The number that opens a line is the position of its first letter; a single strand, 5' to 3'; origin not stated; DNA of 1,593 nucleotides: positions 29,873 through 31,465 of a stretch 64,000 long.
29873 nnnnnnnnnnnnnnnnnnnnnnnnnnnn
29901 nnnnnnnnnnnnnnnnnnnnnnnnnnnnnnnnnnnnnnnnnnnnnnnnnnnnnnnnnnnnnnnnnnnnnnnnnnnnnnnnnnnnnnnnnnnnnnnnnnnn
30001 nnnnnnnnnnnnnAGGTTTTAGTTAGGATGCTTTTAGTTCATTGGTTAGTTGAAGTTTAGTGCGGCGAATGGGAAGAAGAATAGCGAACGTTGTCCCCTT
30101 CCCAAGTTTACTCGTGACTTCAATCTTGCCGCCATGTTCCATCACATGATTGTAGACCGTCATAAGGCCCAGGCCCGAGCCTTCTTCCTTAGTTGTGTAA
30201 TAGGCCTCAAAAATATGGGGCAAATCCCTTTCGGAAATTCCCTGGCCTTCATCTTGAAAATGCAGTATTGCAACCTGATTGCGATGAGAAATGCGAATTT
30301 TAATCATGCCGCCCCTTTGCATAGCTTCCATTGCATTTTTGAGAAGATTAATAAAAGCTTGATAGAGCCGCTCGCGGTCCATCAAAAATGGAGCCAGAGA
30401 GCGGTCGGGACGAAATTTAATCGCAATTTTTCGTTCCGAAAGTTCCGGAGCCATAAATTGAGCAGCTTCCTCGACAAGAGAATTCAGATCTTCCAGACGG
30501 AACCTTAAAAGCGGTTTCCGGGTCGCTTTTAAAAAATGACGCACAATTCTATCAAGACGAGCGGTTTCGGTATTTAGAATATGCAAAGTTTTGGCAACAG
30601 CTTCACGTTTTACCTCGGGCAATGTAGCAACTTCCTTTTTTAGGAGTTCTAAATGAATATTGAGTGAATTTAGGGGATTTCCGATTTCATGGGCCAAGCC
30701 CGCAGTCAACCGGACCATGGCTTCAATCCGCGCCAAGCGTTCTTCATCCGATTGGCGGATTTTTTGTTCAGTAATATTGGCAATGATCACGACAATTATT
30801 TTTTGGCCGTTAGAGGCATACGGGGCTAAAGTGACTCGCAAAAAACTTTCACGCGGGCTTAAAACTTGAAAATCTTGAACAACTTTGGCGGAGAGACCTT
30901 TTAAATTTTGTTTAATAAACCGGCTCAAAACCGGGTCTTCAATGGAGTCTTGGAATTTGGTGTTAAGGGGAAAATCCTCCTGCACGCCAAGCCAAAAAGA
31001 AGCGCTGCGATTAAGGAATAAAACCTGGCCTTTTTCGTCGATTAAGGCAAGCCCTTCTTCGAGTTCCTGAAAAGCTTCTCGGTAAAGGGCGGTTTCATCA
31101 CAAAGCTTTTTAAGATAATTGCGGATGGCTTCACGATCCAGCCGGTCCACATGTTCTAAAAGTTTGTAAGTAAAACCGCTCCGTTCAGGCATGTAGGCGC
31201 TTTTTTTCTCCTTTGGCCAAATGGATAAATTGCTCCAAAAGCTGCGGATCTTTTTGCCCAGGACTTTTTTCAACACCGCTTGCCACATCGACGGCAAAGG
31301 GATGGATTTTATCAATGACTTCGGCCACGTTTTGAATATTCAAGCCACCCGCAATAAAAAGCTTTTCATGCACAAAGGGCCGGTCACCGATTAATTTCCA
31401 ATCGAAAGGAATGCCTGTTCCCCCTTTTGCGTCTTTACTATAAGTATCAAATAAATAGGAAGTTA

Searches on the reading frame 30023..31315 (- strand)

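Call 6: search_protein_families(library=pfam, proteins=[window:30023-31315:-])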
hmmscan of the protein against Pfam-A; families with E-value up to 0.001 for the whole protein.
window:30023-31315:- (430 aa): 4 families
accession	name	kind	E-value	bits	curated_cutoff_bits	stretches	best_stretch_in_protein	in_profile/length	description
PF02518.31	HATPase_c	-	2.7e-25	89.4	26.4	1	313-417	2-110/111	Histidine kinase-, DNA gyrase B-, and HSP90-like ATPase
PF00512.31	HisKA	-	1.6e-08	34.9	26.9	1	201-265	3-61/66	His Kinase A (phospho-acceptor) domain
PF14501.12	HATPase_c_5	-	2.8e-07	30.8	22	1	315-403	4-91/102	GHKL domain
PF13589.12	HATPase_c_3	-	0.00093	19.7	25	0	319-378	5-63/137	Histidine kinase-, DNA gyrase B-, and HSP90-like ATPase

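Call 63: search_protein_families(library=ncbifam, proteins=[window:30023-31192:-], max_evalue=0.00001)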
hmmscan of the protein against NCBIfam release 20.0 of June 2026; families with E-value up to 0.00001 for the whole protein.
window:30023-31192:- (389 aa): 77 families (the best 25 are shown)
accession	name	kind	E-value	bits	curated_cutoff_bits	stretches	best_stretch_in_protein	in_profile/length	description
NF008468.0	PRK11360.1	equivalog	2.7e-60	204.4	646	1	22-379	255-612/616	two-component system sensor histidine kinase AtoS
NF007688.0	PRK10364.1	equivalog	1.4e-49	169.1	479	1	148-379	229-455/460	two-component system sensor histidine kinase ZraS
NF046044.1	PnpS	equivalog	1.7e-49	168.9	400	1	9-374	30-390/390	two-component system histidine kinase PnpS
NF010411.0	PRK13837.1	equivalog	2.6e-40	138.2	647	1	148-378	439-678/828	two-component system VirA-like sensor kinase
TIGR02966.1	phoR_proteo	equivalog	9.5e-39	133.3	334.2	1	36-372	7-332/333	phosphate regulon sensor histidine kinase PhoR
NF047874.1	MASE3_PAS_HK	subfamily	3e-36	125.4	560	1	21-379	251-629/655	MASE3 domain-containing sensor histidine kinase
NF052574.1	HisKinEspCMyxo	equivalog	1.7e-33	115.8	1200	1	132-379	390-641/785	serine histidine kinase EspC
NF053867.1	SprKinKinDBac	equivalog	1.9e-33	115.7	775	1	143-376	270-498/500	sporulation kinase KinD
NF033092.0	HK_WalK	equivalog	1.2e-32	113.3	725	1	42-375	265-594/594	cell wall metabolism sensor histidine kinase WalK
NF047497.1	HK_LIC_12097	equivalog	1.3e-32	113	500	1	108-375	98-366/367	LIC_12097 family sensor histidine kinase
NF006800.0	PRK09303.1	equivalog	7.2e-29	100.9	342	1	144-378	136-380/383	histidine kinase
NF046020.1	HisKinCckABruc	equivalog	3.4e-28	98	1000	1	129-376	450-708/868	cell cycle histidine kinase CckA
NF041777.1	sens_FixL_Rhizob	equivalog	7.7e-28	97.4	850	1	138-377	234-483/485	sensor protein FixL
NF010076.0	PRK13557.1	subfamily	7.9e-28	97.2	631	1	154-383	158-402/540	histidine kinase famiy protein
NF008293.1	PRK11073.1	equivalog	6.6e-27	94.7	240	1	44-377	16-349/349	nitrogen regulation protein NR(II)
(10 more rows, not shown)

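Call 64: search_protein_families(library=pfam, proteins=[window:30023-31192:-], max_evalue=1)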
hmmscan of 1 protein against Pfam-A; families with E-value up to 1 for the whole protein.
window:30023-31192:- (389 aa): 11 families
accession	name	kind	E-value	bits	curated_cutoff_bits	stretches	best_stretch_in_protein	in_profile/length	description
PF02518.31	HATPase_c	-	2.1e-25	89.7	26.4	1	272-376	2-110/111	Histidine kinase-, DNA gyrase B-, and HSP90-like ATPase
PF00512.31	HisKA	-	1.5e-08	35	26.9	1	160-224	3-61/66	His Kinase A (phospho-acceptor) domain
PF14501.12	HATPase_c_5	-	2.2e-07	31.2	22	1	274-362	4-91/102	GHKL domain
PF13589.12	HATPase_c_3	-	0.00079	19.9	25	1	278-337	5-63/137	Histidine kinase-, DNA gyrase B-, and HSP90-like ATPase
PF08448.16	PAS_4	-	0.0024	18.5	23.1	1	43-144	3-109/110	PAS fold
PF00989.32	PAS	-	0.0024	18.3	22.6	1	36-132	2-103/113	PAS fold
PF13426.13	PAS_9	-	0.0056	17.4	27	1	46-142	2-103/103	PAS domain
PF13188.13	PAS_8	-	0.034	14.5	21.8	1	36-69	2-35/65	PAS domain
PF10090.15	HPTransfase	-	0.042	14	22.9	0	278-313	34-69/123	Histidine phosphotransferase C-terminal domain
PF11491.13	DUF3213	-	0.056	14.1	27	1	96-142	7-51/85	Protein of unknown function (DUF3213)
PF07083.16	DUF1351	-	0.11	12.6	27.8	1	131-213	83-165/210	Protein of unknown function (DUF1351)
